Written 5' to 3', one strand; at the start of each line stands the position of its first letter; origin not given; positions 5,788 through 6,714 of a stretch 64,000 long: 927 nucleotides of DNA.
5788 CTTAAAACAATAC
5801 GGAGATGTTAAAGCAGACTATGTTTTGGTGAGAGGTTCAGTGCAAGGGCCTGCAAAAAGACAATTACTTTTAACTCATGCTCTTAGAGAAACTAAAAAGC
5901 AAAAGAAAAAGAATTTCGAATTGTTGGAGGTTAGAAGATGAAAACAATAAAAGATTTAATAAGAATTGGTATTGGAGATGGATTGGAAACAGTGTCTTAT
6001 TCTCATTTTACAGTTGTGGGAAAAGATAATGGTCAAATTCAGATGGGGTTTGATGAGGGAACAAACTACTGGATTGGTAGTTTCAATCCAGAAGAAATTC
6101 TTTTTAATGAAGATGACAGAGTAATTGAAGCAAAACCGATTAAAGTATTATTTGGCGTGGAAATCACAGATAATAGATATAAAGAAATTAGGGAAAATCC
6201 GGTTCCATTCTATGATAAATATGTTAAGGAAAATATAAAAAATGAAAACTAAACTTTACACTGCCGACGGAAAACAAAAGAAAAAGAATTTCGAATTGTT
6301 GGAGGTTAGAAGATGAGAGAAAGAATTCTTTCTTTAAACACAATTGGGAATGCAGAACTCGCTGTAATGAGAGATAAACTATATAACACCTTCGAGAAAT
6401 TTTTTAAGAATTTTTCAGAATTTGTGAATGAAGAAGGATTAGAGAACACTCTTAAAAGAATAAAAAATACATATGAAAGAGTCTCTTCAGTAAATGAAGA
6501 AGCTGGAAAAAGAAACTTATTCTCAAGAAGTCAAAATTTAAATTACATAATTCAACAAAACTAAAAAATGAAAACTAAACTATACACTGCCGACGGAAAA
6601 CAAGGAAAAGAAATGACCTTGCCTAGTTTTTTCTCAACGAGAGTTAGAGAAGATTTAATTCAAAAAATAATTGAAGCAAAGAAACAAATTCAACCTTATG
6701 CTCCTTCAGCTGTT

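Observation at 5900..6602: Duplication scars at the L3/L4 junction, including an in-frame L4-start/L3-end chimeric mini-ORF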

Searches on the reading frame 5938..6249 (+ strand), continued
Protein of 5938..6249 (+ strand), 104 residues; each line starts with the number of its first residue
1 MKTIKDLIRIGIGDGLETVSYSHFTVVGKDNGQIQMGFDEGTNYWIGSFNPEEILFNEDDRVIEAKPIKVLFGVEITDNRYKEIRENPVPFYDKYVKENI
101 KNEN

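Call 93: find_encoding_contigs(protein=P0132, flank=5000, max_places=10)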
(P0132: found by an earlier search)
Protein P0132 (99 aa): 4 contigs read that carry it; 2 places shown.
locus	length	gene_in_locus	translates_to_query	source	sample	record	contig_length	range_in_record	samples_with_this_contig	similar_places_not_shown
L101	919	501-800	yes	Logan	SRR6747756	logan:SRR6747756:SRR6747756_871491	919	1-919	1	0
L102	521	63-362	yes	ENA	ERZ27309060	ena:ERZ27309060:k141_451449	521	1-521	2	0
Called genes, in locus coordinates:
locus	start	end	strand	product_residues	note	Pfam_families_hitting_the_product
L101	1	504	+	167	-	?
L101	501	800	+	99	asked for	-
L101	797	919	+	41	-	?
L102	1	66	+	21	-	?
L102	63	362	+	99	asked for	-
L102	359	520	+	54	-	?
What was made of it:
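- The public database contigs that carry these genes from other data sets are short (call 93).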

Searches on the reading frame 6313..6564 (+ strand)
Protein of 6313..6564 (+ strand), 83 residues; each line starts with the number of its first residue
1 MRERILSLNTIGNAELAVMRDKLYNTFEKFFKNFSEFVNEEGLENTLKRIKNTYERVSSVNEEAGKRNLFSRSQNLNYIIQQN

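Call 8: search_protein_families(library=pfam, proteins=[window:6313-6561:+], max_evalue=0.1)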
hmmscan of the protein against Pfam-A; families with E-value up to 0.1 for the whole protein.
window:6313-6561:+ (83 aa): 1 family
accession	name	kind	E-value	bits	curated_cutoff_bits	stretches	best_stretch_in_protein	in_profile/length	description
PF01227.27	GTP_cyclohydroI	-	0.072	13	27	1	26-73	4-51/179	GTP cyclohydrolase I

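Call 11: search_protein_families(library=phrogs, proteins=[window:6313-6561:+], max_evalue=0.1)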
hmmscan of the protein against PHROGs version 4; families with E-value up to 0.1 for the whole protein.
window:6313-6561:+ (83 aa): 1 family
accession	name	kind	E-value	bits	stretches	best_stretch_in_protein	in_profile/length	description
phrog_11728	-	unknown function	0.0015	20.3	1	10-59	17-64/103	-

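Call 17: find_homologous_proteins(query=window:6313-6561:+, max_evalue=0.01)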
Query window:6313-6561:+: no candidate shares three 5-residue words with the query. No homologue found.

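Call 43: find_related_loci(query=window:6313-6561:+, collection=viral_contigs, flank=5000)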
Query window:6313-6561:+ (83 aa) in viral_contigs; peptide patterns used: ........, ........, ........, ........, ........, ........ (x = any residue, [..] = any of these).
90 stretches matched a pattern, but none encodes a relative of the query by tblastn (E <= 1e-3).

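Call 47: find_encoding_contigs(protein=window:6313-6564:+, flank=3000, max_places=6)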
Protein window:6313-6564:+ (83 aa): 3 contigs read that carry it; 1 place shown.
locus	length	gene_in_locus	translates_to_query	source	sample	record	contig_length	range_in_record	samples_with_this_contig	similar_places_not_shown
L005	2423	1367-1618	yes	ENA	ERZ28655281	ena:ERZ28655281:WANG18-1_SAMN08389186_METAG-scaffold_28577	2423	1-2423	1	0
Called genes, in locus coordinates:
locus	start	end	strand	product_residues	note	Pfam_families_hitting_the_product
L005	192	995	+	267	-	PF00297:Ribosomal_L3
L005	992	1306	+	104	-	-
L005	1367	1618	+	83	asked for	-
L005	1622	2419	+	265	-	PF00573:Ribosomal_L4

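Call 70: predict_structure(protein=window:6313-6561:+)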
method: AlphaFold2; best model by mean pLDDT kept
length: 83 residues; sequences in the alignment: 1
mean_pLDDT: 81.7   pTM: 0.40
mean pLDDT of the five models: 81.7, 73.9, 70.7, 66.2, 65.8
residues with pLDDT >= 90: 13; 70-90: 66; 50-70: 4; < 50: 0
segments of 3 or more residues with pLDDT < 50: none
pLDDT, mean of each block of 10 residues (from residue 1): 73 87 93 80 83 84 78 79 72
secondary structure, 60 per line:
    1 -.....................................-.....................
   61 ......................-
elements in order: H2-38 H40-82

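Call 74: fold_search(model_id=the predicted structure, library=pdb)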
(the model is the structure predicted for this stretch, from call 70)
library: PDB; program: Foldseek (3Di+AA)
matches with E <= 10: 0; with E <= 0.001: 0
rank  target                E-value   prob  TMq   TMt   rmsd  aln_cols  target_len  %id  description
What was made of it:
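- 6313..6564 (+): ORF B, 83 aa, orphan protein predicted to form a two-helix hairpin. AF2 pLDDT 81.7, two long helices (call 70), no PDB match (call 74).
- Tried and rejected: B is modelled as a two-helix hairpin with no PDB match (calls 70, 74).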

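Call 76: search_dna_similar(query=window:6313-6561:+, collection=phages, mode=protein, max_evalue=0.01, max_rows=5)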
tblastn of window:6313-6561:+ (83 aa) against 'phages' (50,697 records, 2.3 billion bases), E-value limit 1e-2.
No match.

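Call 80: search_protein_families(library=padloc, proteins=[window:6313-6561:+], max_evalue=0.01)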
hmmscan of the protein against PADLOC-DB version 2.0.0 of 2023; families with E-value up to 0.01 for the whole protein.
window:6313-6561:+ (83 aa): 0 families

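Call 81: search_protein_families(library=ncbifam, proteins=[window:6313-6561:+], max_evalue=0.01)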
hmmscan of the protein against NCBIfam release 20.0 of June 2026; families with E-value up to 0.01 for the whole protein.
window:6313-6561:+ (83 aa): 0 families
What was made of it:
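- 6313..6564 (+): No homologue found in the word-indexed 5.8-billion-protein search (call 17), in viral contigs or phage records (calls 43, 76), or in any family library (calls 8, 11, 80, 81).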
